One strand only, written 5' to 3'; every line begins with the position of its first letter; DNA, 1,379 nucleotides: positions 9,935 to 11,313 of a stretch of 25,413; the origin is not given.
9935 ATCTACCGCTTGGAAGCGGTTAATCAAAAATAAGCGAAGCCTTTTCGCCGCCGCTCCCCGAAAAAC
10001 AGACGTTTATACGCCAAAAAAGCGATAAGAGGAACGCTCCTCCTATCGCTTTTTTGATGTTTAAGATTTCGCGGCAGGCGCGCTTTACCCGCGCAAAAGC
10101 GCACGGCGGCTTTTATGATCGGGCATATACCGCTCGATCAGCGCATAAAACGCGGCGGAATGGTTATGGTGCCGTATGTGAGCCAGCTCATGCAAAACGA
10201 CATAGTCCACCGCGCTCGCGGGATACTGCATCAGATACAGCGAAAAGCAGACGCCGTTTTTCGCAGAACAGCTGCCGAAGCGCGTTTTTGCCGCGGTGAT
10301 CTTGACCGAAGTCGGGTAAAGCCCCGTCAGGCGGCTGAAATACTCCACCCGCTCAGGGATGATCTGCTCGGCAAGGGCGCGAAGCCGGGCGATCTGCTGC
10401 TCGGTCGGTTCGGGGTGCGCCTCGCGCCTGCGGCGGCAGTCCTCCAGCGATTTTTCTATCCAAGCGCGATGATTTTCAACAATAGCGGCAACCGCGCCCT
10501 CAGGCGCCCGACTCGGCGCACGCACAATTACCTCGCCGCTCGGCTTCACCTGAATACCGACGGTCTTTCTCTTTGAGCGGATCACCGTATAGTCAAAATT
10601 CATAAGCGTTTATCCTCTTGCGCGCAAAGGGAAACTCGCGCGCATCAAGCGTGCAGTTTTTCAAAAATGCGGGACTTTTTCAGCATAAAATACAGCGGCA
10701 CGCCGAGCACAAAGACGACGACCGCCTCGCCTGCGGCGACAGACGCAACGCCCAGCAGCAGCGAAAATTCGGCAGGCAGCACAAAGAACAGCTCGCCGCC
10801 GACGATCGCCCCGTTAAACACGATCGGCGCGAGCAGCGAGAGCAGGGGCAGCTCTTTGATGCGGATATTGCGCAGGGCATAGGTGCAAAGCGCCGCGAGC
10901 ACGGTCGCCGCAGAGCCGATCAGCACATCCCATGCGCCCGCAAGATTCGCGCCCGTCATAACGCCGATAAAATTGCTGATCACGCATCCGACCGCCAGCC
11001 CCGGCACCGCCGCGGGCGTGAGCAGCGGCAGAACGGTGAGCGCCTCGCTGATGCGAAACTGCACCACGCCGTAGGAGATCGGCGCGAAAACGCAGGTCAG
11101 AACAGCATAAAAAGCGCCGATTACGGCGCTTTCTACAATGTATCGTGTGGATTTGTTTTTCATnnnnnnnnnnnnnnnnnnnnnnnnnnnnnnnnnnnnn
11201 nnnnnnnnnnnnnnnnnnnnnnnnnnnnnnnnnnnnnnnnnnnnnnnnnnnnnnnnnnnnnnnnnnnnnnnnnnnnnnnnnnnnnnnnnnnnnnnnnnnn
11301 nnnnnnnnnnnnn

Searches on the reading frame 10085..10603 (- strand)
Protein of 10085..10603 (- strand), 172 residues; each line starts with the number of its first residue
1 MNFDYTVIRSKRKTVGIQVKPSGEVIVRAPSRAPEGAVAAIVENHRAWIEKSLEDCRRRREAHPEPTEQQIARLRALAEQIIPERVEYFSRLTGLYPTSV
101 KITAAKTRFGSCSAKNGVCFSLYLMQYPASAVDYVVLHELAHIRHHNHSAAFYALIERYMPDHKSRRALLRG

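Call 8: search_protein_families(library=pfam, proteins=[window:10085-10603:-], max_evalue=0.01)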
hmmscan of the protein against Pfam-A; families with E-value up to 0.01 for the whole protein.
window:10085-10603:- (172 aa): 3 families
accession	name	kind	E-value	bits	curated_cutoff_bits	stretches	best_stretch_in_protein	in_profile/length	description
PF01863.23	YgjP-like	-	2.1e-43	149.2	26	2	74-171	108-205/207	YgjP-like, metallopeptidase domain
PF08325.16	WLM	-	0.00015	22.4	26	1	130-158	81-109/190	WLM domain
PF10263.15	SprT-like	-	0.0041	17.4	25.6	1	99-144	20-73/108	SprT-like family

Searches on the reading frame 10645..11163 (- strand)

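Call 8: search_protein_families(library=pfam, proteins=[window:10645-11163:-], max_evalue=0.01)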
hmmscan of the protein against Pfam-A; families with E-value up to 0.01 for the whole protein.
window:10645-11163:- (172 aa): 1 family
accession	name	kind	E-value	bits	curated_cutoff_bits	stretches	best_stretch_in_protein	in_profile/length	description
PF06177.16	QueT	-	1.6e-39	135.8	33.7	1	9-163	1-141/141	QueT transporter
